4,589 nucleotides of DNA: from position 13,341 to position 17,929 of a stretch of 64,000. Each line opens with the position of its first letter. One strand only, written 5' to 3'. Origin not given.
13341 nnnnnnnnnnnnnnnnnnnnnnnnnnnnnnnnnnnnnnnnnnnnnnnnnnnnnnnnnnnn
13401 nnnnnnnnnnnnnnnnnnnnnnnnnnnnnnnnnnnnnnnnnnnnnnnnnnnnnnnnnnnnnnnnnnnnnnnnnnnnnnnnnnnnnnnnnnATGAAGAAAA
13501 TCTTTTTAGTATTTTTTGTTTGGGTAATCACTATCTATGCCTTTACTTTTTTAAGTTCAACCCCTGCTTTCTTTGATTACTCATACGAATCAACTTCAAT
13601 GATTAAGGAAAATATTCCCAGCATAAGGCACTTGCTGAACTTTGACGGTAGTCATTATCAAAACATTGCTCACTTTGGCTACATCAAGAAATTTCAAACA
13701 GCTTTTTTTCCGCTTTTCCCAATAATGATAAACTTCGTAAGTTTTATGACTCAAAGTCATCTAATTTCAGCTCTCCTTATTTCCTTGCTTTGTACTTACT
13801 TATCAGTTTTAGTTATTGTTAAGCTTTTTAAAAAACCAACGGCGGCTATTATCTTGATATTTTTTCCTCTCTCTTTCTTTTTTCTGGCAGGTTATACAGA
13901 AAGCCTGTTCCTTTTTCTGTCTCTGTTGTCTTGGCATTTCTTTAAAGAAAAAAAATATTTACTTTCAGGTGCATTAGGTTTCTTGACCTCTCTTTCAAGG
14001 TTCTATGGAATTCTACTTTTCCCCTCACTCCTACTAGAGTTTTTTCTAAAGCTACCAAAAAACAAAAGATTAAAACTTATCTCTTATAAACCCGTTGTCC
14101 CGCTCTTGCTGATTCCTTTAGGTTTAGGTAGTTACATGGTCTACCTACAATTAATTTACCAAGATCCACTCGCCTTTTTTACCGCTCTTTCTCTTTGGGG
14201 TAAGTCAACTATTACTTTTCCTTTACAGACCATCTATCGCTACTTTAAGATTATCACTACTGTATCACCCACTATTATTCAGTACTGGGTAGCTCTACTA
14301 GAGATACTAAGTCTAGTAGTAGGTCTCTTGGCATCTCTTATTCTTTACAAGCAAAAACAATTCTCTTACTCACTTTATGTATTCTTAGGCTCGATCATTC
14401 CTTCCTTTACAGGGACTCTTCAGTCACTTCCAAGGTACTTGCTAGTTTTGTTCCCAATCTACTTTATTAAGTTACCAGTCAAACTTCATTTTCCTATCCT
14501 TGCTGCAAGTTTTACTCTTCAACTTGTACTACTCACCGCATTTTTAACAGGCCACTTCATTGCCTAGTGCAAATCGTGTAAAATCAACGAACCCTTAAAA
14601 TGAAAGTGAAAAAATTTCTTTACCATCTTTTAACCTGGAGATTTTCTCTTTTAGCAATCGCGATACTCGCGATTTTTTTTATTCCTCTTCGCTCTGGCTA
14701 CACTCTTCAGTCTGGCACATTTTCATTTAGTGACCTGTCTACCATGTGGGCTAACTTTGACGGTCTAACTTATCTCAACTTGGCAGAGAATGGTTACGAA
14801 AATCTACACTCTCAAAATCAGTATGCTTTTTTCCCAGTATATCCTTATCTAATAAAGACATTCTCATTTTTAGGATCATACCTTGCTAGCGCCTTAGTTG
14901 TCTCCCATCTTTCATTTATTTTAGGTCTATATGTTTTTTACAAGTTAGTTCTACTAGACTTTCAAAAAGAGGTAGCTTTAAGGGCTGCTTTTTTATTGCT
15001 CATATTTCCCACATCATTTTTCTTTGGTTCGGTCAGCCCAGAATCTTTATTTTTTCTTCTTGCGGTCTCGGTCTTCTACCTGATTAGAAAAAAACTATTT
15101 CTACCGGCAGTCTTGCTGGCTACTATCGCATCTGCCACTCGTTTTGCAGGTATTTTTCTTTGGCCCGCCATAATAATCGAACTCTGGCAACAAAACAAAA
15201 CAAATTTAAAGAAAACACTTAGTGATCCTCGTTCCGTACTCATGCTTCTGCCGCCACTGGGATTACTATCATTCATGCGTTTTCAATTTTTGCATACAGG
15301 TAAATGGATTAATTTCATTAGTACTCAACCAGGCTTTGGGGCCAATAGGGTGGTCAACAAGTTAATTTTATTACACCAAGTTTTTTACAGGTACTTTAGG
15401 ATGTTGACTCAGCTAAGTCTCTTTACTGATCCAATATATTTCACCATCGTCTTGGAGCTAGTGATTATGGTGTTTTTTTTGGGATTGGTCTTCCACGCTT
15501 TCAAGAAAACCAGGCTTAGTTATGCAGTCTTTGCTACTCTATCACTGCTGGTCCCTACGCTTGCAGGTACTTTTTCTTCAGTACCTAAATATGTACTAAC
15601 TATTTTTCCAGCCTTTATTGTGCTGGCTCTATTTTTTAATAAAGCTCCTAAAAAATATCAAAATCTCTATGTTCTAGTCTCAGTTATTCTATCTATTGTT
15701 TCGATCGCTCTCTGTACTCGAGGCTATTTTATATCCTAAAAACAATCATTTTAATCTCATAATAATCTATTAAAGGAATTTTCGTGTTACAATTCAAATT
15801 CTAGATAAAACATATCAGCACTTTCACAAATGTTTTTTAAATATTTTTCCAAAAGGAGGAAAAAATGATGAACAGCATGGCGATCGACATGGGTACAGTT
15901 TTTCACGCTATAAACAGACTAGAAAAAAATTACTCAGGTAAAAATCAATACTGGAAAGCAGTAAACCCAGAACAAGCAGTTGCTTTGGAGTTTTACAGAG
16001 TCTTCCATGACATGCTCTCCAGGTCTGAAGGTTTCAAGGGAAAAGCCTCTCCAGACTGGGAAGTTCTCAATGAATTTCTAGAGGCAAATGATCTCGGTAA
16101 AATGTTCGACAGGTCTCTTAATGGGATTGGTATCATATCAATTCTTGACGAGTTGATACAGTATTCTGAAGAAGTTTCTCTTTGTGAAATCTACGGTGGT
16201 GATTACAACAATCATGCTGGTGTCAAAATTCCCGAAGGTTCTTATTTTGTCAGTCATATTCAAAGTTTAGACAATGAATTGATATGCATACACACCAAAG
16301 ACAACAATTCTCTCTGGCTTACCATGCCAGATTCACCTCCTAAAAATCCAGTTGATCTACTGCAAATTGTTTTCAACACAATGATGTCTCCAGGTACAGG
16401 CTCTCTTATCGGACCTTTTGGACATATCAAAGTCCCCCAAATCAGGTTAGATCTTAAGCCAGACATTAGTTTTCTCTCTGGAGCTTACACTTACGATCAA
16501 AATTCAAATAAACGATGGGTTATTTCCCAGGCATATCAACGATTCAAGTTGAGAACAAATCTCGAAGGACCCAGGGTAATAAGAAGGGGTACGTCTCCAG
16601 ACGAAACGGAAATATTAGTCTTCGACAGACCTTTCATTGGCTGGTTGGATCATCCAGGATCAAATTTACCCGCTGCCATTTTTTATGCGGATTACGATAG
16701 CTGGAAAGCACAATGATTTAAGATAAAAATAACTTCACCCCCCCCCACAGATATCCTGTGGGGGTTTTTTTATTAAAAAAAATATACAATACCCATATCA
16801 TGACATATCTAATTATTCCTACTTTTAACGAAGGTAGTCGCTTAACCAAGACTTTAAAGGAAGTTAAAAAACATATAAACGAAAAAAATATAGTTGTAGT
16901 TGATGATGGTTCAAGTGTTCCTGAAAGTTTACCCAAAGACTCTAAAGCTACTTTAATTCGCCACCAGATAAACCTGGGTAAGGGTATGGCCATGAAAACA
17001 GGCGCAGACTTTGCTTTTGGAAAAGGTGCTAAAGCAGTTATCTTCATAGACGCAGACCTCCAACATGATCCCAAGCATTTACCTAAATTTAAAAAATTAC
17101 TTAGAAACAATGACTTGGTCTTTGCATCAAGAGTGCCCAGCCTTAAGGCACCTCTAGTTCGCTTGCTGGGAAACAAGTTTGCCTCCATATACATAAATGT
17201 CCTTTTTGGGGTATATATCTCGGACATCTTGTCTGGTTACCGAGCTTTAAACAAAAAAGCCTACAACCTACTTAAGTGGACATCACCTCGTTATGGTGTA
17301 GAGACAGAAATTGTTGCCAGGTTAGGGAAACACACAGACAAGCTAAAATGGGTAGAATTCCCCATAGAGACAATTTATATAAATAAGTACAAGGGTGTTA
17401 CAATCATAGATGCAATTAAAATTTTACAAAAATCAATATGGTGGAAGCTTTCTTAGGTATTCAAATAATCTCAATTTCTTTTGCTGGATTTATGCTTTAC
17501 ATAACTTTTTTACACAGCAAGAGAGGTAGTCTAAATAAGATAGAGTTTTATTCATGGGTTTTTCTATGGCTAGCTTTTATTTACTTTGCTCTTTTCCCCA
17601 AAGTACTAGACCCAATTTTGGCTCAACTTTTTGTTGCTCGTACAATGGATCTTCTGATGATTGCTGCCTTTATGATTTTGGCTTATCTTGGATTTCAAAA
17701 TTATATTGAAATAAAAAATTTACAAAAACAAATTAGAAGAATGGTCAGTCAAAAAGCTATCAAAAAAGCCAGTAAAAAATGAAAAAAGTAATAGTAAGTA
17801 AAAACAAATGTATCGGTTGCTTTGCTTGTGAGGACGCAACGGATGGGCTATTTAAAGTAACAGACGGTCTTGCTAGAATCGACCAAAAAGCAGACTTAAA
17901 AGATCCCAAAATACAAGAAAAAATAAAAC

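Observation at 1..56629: About 56-kb glycosylation super-island: at least 7 ArnT/PMT-like GT-C, 2 PIG-V-like, 3 TM-less DPM1-like synthases, about 18 GT2/GT4, 3 methyltransferases, flippase, ligase, initiating PGT, ManC, GalE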

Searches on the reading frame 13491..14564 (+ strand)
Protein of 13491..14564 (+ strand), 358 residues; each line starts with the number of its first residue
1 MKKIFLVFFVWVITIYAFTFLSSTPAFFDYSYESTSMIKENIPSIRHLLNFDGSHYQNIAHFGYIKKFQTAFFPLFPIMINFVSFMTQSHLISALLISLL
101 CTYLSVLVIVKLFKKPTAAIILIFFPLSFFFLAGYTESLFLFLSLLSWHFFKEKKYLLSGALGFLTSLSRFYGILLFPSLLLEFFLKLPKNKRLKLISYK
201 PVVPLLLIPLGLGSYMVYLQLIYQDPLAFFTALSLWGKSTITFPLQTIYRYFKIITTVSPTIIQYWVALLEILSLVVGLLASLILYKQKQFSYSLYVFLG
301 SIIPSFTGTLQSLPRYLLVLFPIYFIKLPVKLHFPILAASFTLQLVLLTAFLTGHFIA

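Call 5: search_protein_families(library=pfam, proteins=[window:13491-14564:+], max_evalue=0.01)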
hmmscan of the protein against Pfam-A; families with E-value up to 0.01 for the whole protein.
window:13491-14564:+ (358 aa): 0 families

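Call 18: search_protein_families(library=ncbifam, proteins=[window:13491-14564:+], max_evalue=0.01)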
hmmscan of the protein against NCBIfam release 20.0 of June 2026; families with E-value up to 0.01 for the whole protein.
window:13491-14564:+ (358 aa): 1 family
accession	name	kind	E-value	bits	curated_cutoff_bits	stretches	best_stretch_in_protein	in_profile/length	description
NF046093.1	AZOBR_p60025_fam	subfamily_domain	0.00014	21.2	150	1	75-196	96-222/232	AZOBR_p60025 family cell surface glycopolymer formation protein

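Call 29: search_protein_families(library=pfam, proteins=[window:13491-14564:+], max_evalue=5)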
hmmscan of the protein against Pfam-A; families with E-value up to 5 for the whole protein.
window:13491-14564:+ (358 aa): 0 families

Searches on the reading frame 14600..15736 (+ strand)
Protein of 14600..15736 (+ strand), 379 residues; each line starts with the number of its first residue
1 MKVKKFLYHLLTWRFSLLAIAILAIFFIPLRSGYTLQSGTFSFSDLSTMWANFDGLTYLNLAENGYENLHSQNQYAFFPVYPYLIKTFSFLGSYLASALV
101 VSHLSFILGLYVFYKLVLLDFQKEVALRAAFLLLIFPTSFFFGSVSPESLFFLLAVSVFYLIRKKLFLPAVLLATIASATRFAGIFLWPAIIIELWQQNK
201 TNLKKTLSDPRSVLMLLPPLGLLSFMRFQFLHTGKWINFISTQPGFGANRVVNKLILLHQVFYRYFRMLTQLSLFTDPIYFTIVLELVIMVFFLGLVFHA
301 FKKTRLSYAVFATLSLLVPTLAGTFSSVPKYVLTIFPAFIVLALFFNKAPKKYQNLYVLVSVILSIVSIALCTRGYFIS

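Call 5: search_protein_families(library=pfam, proteins=[window:14600-15736:+], max_evalue=0.01)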
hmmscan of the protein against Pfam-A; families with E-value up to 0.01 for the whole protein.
window:14600-15736:+ (379 aa): 1 family
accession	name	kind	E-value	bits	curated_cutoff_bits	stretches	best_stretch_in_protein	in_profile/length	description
PF04188.19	Mannosyl_trans2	-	2.9e-05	24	22.4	1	52-187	60-205/443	Mannosyltransferase (PIG-V)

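Call 18: search_protein_families(library=ncbifam, proteins=[window:14600-15736:+], max_evalue=0.01)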
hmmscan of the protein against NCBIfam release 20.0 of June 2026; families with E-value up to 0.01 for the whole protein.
window:14600-15736:+ (379 aa): 1 family
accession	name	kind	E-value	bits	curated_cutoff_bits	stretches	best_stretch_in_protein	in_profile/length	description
NF046093.1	AZOBR_p60025_fam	subfamily_domain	0.0069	15.6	150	1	80-201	96-217/232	AZOBR_p60025 family cell surface glycopolymer formation protein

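Call 47: search_solved_structures(query=window:14600-15736:+, max_evalue=1)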
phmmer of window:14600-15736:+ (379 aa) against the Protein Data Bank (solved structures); distinct sequences matched with E-value up to 1: 0.

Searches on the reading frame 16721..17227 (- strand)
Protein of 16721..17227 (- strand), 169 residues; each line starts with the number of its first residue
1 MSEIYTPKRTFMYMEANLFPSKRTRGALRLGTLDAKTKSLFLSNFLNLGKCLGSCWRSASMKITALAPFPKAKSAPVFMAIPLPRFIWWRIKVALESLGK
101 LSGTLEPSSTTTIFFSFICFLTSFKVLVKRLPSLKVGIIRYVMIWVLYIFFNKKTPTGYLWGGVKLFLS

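Call 10: search_protein_families(library=pfam, proteins=[window:16721-17227:-], max_evalue=0.001)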
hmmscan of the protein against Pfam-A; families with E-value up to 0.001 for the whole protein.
window:16721-17227:- (169 aa): 0 families

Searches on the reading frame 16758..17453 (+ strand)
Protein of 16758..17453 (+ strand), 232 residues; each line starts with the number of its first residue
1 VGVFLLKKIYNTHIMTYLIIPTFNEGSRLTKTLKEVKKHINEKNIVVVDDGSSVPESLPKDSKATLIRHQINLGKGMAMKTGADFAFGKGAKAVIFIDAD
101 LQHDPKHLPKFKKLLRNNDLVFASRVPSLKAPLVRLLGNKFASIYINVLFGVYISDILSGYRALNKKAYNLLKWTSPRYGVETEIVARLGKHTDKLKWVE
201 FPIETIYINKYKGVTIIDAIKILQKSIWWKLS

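Call 5: search_protein_families(library=pfam, proteins=[window:16758-17453:+], max_evalue=0.01)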
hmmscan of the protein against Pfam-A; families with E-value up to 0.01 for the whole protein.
window:16758-17453:+ (232 aa): 1 family
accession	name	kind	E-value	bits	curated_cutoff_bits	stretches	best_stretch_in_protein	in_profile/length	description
PF00535.33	Glycos_transf_2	-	4.3e-21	76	23.3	1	18-128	2-118/168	Glycosyl transferase family 2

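Call 17: search_protein_families(library=ncbifam, proteins=[window:16758-17453:+], max_evalue=0.001)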
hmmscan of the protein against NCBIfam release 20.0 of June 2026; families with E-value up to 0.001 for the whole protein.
window:16758-17453:+ (232 aa): 12 families
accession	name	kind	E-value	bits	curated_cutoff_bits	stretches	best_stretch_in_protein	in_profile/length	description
NF058614.1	PPMAGASynPpgS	equivalog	1.4e-20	73.7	370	1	16-226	2-219/226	polyprenyl-phospho-N-acetylgalactosaminyl synthase PpgS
TIGR04182.1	glyco_TIGR04182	equivalog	2.6e-18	66.4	325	1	18-200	4-187/293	S-layer glycoprotein N-glycosyltransferase AglJ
NF047588.1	GlcsyltransPgfSStrep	equivalog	3.9e-11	42.7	500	1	18-172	5-167/308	glycosyltransferase PgfS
NF041391.1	DPhHxTase_Halo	equivalog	1.5e-09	37.1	375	1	22-190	3-170/213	dolichyl-phosphate hexose transferase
TIGR04283.1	glyco_like_mftF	equivalog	3.7e-08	33.2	182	1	19-118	4-100/221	TIGR04283 family arsenosugar biosynthesis glycosyltransferase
TIGR03937.1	PgaC_IcaA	equivalog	1e-07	31.3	422.3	1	16-105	47-140/407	poly-beta-1,6-N-acetyl-D-glucosamine synthase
TIGR03965.1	mycofact_glyco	equivalog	4.5e-07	29.1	280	1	18-126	78-191/467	mycofactocin biosynthesis glycosyltransferase MftF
NF041875.1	EPS_EpsD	equivalog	5.1e-07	29.4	370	1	18-113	3-102/325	exopolysaccharide biosynthesis glycosyltransferase EpsD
TIGR01556.1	rhamnosyltran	subfamily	5.7e-06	25.7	200.55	1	31-119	8-102/281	rhamnosyltransferase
NF007482.0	PRK10073.1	equivalog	5.3e-05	22.4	423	1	16-121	8-116/334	glycosyltransferase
NF007986.1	PRK10714.1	equivalog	0.0002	20.5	529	1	18-125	10-126/316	undecaprenyl-phosphate 4-deoxy-4-formamido-L-arabinose transferase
NF041865.1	EpsU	equivalog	0.00024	20.2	700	1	18-116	43-148/394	exopolysaccharide biosynthesis GT2 family glycosyltransferase EpsU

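Call 21: search_solved_structures(query=window:16758-17453:+, max_evalue=0.01)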
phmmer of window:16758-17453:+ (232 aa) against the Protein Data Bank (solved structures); distinct sequences matched with E-value up to 0.01: 2.
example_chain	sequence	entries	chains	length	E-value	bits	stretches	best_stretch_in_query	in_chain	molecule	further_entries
5mlz_A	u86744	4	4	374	5.4e-08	35.9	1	9-229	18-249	Dolichol monophosphate mannose synthase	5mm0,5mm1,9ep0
2hnk_A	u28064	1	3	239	0.0006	22.7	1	73-126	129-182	SAM-dependent O-methyltransferase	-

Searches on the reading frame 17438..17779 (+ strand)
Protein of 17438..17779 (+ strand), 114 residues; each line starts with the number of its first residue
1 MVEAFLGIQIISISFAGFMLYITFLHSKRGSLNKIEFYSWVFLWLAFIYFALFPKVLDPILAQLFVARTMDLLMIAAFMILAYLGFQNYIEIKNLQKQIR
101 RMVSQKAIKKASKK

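Call 5: search_protein_families(library=pfam, proteins=[window:17438-17779:+], max_evalue=0.01)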
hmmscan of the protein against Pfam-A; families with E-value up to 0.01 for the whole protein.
window:17438-17779:+ (114 aa): 2 families
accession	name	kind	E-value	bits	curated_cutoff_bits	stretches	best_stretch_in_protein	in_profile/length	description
PF10066.14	DUF2304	-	1.1e-18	67.8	25.5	1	8-111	2-105/106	Uncharacterized conserved protein (DUF2304)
PF25323.1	6TM_PilS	-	0.0094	16.1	27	0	11-82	22-98/189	PilS-like transmembrane domain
